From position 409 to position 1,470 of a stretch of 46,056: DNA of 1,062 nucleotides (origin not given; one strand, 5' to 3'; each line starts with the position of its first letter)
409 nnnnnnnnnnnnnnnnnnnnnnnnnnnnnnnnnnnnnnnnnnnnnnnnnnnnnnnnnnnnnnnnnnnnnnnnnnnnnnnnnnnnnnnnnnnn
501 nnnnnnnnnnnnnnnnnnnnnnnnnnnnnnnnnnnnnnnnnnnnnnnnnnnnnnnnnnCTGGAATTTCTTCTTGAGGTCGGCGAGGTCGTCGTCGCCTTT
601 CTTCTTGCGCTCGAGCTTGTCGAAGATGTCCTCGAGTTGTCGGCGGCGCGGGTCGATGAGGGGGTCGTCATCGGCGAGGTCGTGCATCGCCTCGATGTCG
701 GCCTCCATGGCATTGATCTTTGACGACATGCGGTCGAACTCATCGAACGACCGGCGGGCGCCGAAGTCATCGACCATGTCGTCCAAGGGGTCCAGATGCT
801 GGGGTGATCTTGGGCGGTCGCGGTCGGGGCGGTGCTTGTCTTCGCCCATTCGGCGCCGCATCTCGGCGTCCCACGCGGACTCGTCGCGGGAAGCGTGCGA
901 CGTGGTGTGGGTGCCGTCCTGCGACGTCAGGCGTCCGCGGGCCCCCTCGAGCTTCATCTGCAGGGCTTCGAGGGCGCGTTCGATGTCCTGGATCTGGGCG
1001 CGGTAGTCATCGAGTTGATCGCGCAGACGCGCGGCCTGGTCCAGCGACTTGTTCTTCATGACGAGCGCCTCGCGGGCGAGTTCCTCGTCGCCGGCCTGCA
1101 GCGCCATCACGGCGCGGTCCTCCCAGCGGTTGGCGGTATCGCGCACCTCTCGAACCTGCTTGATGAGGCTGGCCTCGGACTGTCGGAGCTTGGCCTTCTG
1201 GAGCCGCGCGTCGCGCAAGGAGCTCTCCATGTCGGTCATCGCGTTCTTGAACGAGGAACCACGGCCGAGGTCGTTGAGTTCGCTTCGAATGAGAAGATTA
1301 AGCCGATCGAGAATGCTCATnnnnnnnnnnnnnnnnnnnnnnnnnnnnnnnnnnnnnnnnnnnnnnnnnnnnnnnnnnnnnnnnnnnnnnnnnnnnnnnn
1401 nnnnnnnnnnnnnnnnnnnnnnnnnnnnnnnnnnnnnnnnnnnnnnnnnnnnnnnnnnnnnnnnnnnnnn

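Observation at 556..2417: pspA translationally coupled to a YhaM-like OB-fold/HD-domain nuclease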

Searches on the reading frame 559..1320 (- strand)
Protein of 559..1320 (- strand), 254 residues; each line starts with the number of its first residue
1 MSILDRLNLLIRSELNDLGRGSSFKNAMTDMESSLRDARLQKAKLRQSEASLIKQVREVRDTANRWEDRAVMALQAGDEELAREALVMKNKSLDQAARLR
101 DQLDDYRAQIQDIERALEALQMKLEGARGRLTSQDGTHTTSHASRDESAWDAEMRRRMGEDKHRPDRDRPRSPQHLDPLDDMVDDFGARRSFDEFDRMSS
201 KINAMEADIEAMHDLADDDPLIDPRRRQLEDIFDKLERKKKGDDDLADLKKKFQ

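Call 3: search_protein_families(library=pfam, proteins=[window:559-1320:-], max_evalue=0.01)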
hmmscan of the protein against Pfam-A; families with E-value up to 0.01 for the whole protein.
window:559-1320:- (254 aa): 4 families
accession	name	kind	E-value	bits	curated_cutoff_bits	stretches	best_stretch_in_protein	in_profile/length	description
PF04012.17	PspA_IM30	-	4.8e-19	69.3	33.9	2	26-128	30-132/220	PspA/IM30 family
PF06419.17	COG6_N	-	0.0015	19.1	27.4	0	80-128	19-67/114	Conserved oligomeric complex COG6, N-terminal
PF24922.1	ACBP4_C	-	0.0018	19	31.2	0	84-132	16-62/105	Acyl-CoA-binding domain-containing protein 4-6, C-terminal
PF25762.1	HAUS1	-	0.002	18.4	40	1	22-123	103-199/236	HAUS augmin-like complex subunit 1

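Call 4: search_protein_families(library=ncbifam, proteins=[window:559-1320:-], max_evalue=0.01)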
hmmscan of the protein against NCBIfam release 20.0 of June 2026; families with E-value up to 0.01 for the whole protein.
window:559-1320:- (254 aa): 3 families
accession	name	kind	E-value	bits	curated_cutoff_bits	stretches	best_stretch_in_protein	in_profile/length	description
TIGR02977.1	phageshock_pspA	equivalog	1.4e-15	57.7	242.95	2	28-133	33-138/219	phage shock protein PspA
NF045984.1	StressProtLiaH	equivalog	1.7e-08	34.4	380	1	28-126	32-130/225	stress responsive protein LiaH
NF007974.0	PRK10698.1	equivalog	1.8e-05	24.5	336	1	28-146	33-151/222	phage shock protein PspA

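Call 8: find_homologous_proteins(query=window:559-1320:-)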
Query window:559-1320:- (254 aa): 162 proteins with E <= 0.001 among 3308 candidates; the best 120 are listed.
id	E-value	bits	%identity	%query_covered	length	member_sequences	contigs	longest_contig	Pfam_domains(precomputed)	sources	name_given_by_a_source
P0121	4.2e-153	526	100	100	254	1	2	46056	PF04012.18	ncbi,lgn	-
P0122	1.8e-108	380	74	100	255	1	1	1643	PF04012.18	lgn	-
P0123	6.9e-105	368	71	100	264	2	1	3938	PF04012.18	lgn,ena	-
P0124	1.4e-104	367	72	100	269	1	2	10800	PF04012.18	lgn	-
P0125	5.9e-103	362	73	100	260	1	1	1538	PF04012.18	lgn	-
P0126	1.2e-100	355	69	100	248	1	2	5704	PF04012.18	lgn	-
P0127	5.7e-97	343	67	100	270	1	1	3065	PF04012.18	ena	-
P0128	8.0e-96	339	67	100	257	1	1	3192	PF04012.18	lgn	-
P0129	8.5e-95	335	66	100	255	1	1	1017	PF04012.18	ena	-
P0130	1.2e-89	319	66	100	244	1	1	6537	PF04012.18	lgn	-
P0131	1.4e-89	318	67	100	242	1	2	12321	PF04012.18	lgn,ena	-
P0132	6.8e-88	313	65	100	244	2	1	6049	PF04012.18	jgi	jgi:phage shock protein A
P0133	2.3e-85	305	63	100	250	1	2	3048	PF04012.18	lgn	-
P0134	2.8e-85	304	64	100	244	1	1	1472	PF04012.18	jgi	jgi:phage shock protein A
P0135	7.2e-79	283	62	99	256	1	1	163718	PF04012.18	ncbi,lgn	-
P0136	3.8e-78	281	62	100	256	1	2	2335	PF04012.18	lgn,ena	-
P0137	2.8e-76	275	61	100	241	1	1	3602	PF04012.18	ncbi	-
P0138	3.0e-75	272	58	100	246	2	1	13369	PF04012.18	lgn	-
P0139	6.5e-74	267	57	100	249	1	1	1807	PF04012.18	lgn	-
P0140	1.4e-73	266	56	100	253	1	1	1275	PF04012.18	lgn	-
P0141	2.7e-70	255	55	100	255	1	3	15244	PF04012.18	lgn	-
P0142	5.9e-70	254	55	100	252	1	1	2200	PF04012.18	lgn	-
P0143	8.1e-70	254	58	100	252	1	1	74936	PF04012.18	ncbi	-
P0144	9.8e-70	253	56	100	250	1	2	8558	PF04012.18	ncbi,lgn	-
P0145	4.2e-69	251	71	72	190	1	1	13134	PF04012.18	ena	-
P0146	2.2e-67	246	54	100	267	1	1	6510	PF04012.18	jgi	jgi:phage shock protein A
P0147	8.9e-65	237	53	100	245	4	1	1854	PF04012.18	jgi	jgi:phage shock protein A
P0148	1.1e-64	237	53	100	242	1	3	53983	PF04012.18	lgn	-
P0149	6.3e-63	231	55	100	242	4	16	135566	PF04012.18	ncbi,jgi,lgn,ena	-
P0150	8.0e-63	231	52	100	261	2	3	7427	PF04012.18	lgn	-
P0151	8.8e-63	231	54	99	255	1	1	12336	PF04012.18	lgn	-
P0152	1.2e-62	230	55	100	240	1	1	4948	PF04012.18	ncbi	-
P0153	4.0e-62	229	52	99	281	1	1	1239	PF04012.18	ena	-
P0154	8.8e-62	227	52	99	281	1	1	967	PF04012.18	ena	-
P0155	9.4e-62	227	51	100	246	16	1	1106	PF04012.18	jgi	-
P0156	1.3e-61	227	54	100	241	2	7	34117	PF04012.18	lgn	-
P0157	5.3e-61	225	51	100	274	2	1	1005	PF04012.18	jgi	jgi:phage shock protein A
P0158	7.6e-61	224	52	99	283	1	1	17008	PF04012.18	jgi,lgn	jgi:phage shock protein A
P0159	8.7e-61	224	51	100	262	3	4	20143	PF04012.18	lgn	-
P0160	4.0e-60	222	52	100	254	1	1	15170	PF04012.18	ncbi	-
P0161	4.2e-60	222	51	100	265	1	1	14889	PF04012.18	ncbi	-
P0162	9.2e-60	221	49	100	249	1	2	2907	PF04012.18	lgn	-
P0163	2.2e-59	220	50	100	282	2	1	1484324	PF04012.18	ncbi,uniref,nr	ncbi:hypothetical protein EA187_04925 [Lujinxingia sediminis]|uniref:PspA/IM30 family protein n=1 Ta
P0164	2.4e-59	219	48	99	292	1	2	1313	PF04012.18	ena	-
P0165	4.8e-59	218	48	99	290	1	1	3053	PF04012.18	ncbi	-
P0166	8.7e-59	218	51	100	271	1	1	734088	PF04012.18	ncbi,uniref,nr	ncbi:hypothetical protein DL240_05615 [Lujinxingia litoralis]|uniref:PspA/IM30 family protein n=1 Ta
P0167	1.2e-58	217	55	88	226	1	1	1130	PF04012.18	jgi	jgi:phage shock protein A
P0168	1.4e-58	217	51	100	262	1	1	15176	PF04012.18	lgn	-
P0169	2.5e-58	216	51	100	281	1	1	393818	PF04012.18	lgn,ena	-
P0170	2.9e-58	216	49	100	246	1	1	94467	PF04012.18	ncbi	ncbi:MAG: PspA/IM30 family protein [bacterium]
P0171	3.1e-58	216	48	100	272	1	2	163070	PF04012.18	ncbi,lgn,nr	ncbi:MAG: PspA/IM30 family protein [Bradymonadaceae bacterium]|nr:PspA/IM30 family protein [Lujinxin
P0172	3.6e-58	216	52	100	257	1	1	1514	PF04012.18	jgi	jgi:phage shock protein A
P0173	3.7e-58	216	48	100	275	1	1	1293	PF04012.18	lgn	-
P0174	5.2e-58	215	49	100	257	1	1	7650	PF04012.18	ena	-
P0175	5.5e-58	215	50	100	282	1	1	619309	PF04012.18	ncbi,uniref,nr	ncbi:hypothetical protein FRC98_08355 [Lujinxingia vulgaris]|uniref:PspA/IM30 family protein n=1 Tax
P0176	6.7e-58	215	48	100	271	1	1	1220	PF04012.18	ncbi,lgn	-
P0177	2.2e-57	213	49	100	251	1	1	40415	PF04012.18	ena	-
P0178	4.0e-57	212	52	100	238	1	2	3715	PF04012.18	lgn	-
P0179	8.4e-57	211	49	100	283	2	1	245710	PF04012.18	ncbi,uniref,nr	ncbi:hypothetical protein FRC96_09980 [Lujinxingia vulgaris]|uniref:PspA/IM30 family protein n=1 Tax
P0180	1.8e-56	210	48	100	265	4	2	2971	PF04012.18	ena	-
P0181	2.5e-56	210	49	100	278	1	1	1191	PF04012.18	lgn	-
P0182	2.8e-56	209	48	100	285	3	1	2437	PF04012.18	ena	-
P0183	3.4e-56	209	48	100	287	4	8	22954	PF04012.18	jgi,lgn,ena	jgi:phage shock protein A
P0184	1.0e-55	208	48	100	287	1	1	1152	PF04012.18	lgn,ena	-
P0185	1.4e-55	207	48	100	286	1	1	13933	PF04012.18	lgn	-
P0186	2.0e-55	207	49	100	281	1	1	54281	PF04012.18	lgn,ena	-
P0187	2.0e-55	207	47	100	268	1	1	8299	PF04012.18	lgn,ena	-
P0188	4.6e-55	205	50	100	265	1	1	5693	PF04012.18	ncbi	-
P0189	4.8e-55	205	48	100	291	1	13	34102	PF04012.18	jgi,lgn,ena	jgi:phage shock protein A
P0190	3.9e-54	202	49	100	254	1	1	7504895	PF04012.18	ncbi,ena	-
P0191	8.7e-54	201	47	100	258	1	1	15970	PF04012.18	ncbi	ncbi:MAG: PspA/IM30 family protein [Myxococcota bacterium]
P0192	2.9e-53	200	42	100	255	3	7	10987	PF04012.18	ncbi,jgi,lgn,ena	-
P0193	3.8e-53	199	48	100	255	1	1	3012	PF04012.18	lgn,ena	-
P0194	9.5e-53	198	51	100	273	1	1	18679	PF04012.18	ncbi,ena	-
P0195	1.2e-52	197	48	100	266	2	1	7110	PF04012.18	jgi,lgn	jgi:phage shock protein A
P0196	1.3e-52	197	46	100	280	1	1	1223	PF04012.18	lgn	-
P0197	4.3e-52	196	46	100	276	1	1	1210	PF04012.18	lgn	-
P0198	4.9e-52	196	47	100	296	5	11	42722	PF04012.18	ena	-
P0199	4.9e-52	196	49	100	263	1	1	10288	PF04012.18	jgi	jgi:phage shock protein A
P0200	4.9e-52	196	45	100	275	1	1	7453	PF04012.18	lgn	-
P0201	5.5e-52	195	47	100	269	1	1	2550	PF04012.18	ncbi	-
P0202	7.6e-52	195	47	100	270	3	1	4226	PF04012.18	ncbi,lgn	ncbi:MAG: PspA/IM30 family protein [Persicimonas sp.]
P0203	9.3e-52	195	48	100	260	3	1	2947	PF04012.18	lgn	-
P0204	1.2e-51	194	48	100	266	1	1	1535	PF04012.18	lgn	-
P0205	1.3e-51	194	47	100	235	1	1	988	PF04012.18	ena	-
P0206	3.9e-51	193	45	100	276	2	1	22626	PF04012.18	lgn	-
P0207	4.6e-51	192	51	100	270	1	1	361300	PF04012.18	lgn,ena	-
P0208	1.1e-50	191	45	100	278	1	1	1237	PF04012.18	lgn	-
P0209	1.5e-50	191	43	100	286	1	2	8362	PF04012.18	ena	-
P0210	2.0e-50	190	47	100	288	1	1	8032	PF04012.18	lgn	-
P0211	2.2e-50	190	48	100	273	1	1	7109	PF04012.18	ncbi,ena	-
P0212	3.0e-50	190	45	100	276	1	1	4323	PF04012.18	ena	-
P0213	3.5e-50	189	42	93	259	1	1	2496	PF04012.18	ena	-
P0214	3.7e-50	189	49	100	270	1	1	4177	PF04012.18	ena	-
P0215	3.7e-50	189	43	93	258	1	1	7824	PF04012.18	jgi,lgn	jgi:phage shock protein A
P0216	6.3e-50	189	48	100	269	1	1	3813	PF04012.18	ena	-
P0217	1.1e-49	188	48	100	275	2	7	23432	PF04012.18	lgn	-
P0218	4.2e-49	186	49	100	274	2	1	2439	PF04012.18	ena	-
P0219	6.6e-49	185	44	100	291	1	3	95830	PF04012.18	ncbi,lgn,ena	-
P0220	6.7e-49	185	45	100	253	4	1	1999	PF04012.18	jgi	jgi:phage shock protein A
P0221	7.4e-49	185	47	100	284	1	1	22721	PF04012.18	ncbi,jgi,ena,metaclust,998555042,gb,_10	metaclust:\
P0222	7.6e-49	185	48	100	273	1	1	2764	PF04012.18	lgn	-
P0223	9.5e-49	185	45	100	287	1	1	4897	PF04012.18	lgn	-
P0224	1.1e-48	185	49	100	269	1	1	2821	PF04012.18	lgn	-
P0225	1.2e-48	185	43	100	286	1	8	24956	PF04012.18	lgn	-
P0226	1.5e-48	184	48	100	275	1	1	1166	PF04012.18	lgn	-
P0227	1.6e-48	184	46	98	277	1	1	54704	PF04012.18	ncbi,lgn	-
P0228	1.7e-48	184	49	100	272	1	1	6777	PF04012.18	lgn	-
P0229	1.9e-48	184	47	100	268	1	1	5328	PF04012.18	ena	-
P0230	2.5e-48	183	48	100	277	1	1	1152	PF04012.18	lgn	-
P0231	3.1e-48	183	44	100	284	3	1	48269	PF04012.18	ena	-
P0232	8.4e-48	182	49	85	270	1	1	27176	PF04012.18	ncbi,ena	-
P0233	1.4e-47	181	52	63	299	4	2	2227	PF04012.18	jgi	-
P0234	1.4e-47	181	47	100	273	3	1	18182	PF04012.18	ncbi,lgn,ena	-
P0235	2.3e-47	180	49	100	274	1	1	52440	PF04012.18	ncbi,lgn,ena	-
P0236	2.4e-47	180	48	100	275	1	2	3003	PF04012.18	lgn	-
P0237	5.8e-47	179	47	100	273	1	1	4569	PF04012.18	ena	-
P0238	8.8e-47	178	47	100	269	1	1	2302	PF04012.18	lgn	-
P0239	1.0e-46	178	48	86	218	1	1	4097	PF04012.18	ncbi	ncbi:MAG: PspA/IM30 family protein, partial [Myxococcota bacterium]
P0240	1.3e-46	178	45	100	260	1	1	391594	PF04012.18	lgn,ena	-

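Call 27: find_related_loci(query=A2, collection=metagenome_contigs, flank=5000)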
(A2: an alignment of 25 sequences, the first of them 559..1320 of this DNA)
Query A2 (254 aa) in metagenome_contigs; peptide patterns used: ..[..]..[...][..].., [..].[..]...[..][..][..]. (x = any residue, [..] = any of these).
167 stretches matched a pattern; 23 encode a relative of the query (tblastn E <= 1e-3); 23 distinct loci.
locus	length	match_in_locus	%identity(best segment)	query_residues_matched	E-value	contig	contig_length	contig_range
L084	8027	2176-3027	48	1-253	1e-65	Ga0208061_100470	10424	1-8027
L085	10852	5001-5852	47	1-254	5e-63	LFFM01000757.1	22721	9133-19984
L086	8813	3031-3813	46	1-254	1e-62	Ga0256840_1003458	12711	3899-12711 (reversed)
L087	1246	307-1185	45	1-253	1e-64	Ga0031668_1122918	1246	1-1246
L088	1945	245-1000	42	1-253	3e-57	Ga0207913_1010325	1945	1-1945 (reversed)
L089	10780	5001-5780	44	1-254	2e-50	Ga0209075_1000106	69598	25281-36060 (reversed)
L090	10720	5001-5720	55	1-253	2e-73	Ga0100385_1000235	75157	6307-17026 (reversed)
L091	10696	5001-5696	42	1-237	2e-37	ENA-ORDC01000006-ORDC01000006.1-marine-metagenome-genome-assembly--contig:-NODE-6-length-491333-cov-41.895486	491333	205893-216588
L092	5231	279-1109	32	1-253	3e-25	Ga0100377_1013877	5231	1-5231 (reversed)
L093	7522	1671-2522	29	1-247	1e-20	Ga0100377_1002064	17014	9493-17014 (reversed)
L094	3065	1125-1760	27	1-248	2e-14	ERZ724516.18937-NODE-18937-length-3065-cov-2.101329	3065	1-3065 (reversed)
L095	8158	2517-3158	27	1-246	1e-14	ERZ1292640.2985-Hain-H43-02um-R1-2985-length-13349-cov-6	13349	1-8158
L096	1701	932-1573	28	1-246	6e-14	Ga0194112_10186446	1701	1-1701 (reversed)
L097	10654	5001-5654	26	1-250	1e-13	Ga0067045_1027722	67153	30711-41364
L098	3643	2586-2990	33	1-130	3e-13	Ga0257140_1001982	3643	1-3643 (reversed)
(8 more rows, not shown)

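Call 31: search_protein_families(library=pfam, proteins=[L086:469-1524:-, L086:1860-2885:+, L086:3031-3816:+, L086:3813-4901:+, L086:4904-5701:-, L086:5655-7031:-, L086:7093-8337:-], max_evalue=0.001)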
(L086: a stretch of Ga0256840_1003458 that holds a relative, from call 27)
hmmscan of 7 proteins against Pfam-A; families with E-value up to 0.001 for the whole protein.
L086:469-1524:- (351 aa): 0 families

L086:1860-2885:+ (341 aa): 0 families

L086:3031-3816:+ (261 aa): 1 family
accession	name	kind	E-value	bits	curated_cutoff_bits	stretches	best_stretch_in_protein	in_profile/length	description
PF04012.17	PspA_IM30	-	4.2e-16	59.7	33.9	1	4-135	3-138/220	PspA/IM30 family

L086:3813-4901:+ (362 aa): 3 families
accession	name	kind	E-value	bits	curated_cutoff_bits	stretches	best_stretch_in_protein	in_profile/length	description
PF00483.29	NTP_transferase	-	6.2e-39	134.5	21.2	1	8-286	3-240/245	Nucleotidyl transferase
PF22640.1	ManC_GMP_beta-helix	-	1.3e-10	41.5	27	1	307-354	8-55/55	MannoseP isomerase/GMP-like beta-helix domain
PF12804.13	NTP_transf_3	-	3.1e-07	31.2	27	1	8-111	2-96/160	MobA-like NTP transferase domain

L086:4904-5701:- (265 aa): 0 families

L086:5655-7031:- (458 aa): 4 families
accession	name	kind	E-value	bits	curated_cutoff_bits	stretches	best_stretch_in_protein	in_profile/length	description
PF02254.24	TrkA_N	-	1.1e-13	52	23.8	1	234-362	2-115/116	TrkA-N domain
PF22614.2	Slo-like_RCK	-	1.1e-12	48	24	1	229-338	2-116/119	Calcium-activated potassium channel slowpoke-like RCK domain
PF00520.37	Ion_trans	-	1.1e-09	38.2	25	1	20-209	1-230/241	Ion transport protein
PF00060.32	Lig_chan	-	0.00039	20.7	30.8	0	137-268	18-114/146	Ligand-gated ion channel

L086:7093-8337:- (414 aa): 1 family
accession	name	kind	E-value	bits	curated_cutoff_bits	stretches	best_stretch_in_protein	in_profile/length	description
PF11376.13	DUF3179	-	2.4e-83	280.4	27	2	151-408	2-245/292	Protein of unknown function (DUF3179)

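Call 35: search_solved_structures(query=A2, max_evalue=0.001)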
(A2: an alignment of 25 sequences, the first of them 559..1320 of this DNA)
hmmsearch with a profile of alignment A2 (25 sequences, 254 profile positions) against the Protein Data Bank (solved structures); distinct sequences matched with E-value up to 0.001: 13.
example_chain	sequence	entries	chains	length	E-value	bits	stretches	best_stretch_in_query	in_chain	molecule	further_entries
8qfv_0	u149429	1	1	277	2.1e-25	93.2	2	1-142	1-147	Protein sll0617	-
8qhv_0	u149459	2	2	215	2.4e-25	93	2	3-142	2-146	Membrane-associated protein Vipp1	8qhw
9eom_A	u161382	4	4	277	3.7e-24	89.1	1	1-142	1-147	Membrane-associated protein Vipp1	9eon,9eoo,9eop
7o3w_D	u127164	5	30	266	6.9e-24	88.2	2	3-142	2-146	Protein sll0617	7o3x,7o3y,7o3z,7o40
8qbw_A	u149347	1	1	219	1e-20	77.9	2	1-140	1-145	Phage shock protein A, PspA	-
8qbv_A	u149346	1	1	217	1.1e-20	77.8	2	1-140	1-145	Membrane-associated protein Vipp1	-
6zvr_B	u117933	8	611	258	1.8e-20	77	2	1-140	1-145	Vipp1 | Phage shock protein A, PspA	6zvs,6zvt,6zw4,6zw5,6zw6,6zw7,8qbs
8qbr_A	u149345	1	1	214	4.2e-20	75.8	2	1-140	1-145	Membrane-associated protein Vipp1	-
8qhx_D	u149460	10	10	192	3e-19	73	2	24-142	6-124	Membrane-associated protein Vipp1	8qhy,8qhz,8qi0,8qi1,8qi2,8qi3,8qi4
4whe_A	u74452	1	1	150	4.7e-12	49.5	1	1-138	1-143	Phage shock protein A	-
7abk_A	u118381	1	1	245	5.3e-10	42.7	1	1-124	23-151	Chloroplast membrane-associated 30 kD protein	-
8akq_0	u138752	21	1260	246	5.4e-10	42.7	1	1-124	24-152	Chloroplast membrane-associated 30 kD protein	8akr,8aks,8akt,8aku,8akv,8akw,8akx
9hzm_A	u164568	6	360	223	6.7e-08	35.8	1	25-124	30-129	Chloroplast membrane-associated 30 kD protein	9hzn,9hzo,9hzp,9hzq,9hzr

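Call 49: find_encoding_contigs(protein=P0149, flank=6000, max_places=2)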
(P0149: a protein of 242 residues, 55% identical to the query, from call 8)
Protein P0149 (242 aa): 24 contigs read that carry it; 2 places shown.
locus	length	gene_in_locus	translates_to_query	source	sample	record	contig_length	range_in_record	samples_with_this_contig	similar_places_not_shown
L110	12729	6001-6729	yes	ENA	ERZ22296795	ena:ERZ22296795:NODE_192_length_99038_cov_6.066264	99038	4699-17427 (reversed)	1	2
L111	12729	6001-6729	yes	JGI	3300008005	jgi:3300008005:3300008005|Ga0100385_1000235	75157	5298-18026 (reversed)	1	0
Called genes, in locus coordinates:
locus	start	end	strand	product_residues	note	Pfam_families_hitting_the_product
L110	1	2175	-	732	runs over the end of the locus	PF13240:Zn_Ribbon_1 (weak), PF00069:Pkinase, PF07714:PK_Tyr_Ser-Thr, PF03781:FGE-sulfatase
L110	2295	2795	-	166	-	-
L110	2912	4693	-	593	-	PF00069:Pkinase, PF07714:PK_Tyr_Ser-Thr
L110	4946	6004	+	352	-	PF01336:tRNA_anti-codon (weak), PF07514:TraI_2 (weak), PF01966:HD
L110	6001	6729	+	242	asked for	PF04012:PspA_IM30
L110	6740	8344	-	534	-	-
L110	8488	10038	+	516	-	PF03806:ABG_transport, PF03606:DcuC (weak)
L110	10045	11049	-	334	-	PF00483:NTP_transferase, PF12804:NTP_transf_3, PF25087:GMPPB_C (weak)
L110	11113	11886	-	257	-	PF04012:PspA_IM30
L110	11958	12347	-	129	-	PF22550:CesT_Tir_1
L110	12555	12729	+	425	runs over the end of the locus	PF00027:cNMP_binding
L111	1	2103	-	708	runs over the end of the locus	PF00069:Pkinase, PF07714:PK_Tyr_Ser-Thr, PF03781:FGE-sulfatase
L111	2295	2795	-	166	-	-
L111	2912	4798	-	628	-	PF00069:Pkinase, PF07714:PK_Tyr_Ser-Thr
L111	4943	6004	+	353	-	PF01336:tRNA_anti-codon (weak), PF07514:TraI_2 (weak), PF01966:HD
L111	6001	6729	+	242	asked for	PF04012:PspA_IM30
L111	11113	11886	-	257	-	PF04012:PspA_IM30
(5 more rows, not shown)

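Call 50: find_encoding_contigs(protein=P0148, flank=6000, max_places=1)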
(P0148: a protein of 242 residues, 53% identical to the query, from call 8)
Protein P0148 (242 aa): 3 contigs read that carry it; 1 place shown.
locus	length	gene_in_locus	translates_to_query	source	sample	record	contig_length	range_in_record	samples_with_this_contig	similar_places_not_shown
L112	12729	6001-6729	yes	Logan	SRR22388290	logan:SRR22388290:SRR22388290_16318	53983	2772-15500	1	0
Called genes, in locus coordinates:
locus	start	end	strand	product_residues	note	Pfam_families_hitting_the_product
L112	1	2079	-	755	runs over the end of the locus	PF13240:Zn_Ribbon_1 (weak), PF00069:Pkinase, PF07714:PK_Tyr_Ser-Thr, PF03781:FGE-sulfatase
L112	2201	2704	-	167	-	-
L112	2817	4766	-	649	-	PF00069:Pkinase, PF07714:PK_Tyr_Ser-Thr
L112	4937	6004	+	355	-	PF01336:tRNA_anti-codon (weak), PF01966:HD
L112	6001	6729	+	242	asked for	PF04012:PspA_IM30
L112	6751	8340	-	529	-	-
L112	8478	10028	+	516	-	PF03806:ABG_transport, PF03606:DcuC (weak)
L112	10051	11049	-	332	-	PF00483:NTP_transferase, PF12804:NTP_transf_3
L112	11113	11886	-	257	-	PF04012:PspA_IM30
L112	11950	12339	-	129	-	PF22550:CesT_Tir_1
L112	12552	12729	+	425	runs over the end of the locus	PF00027:cNMP_binding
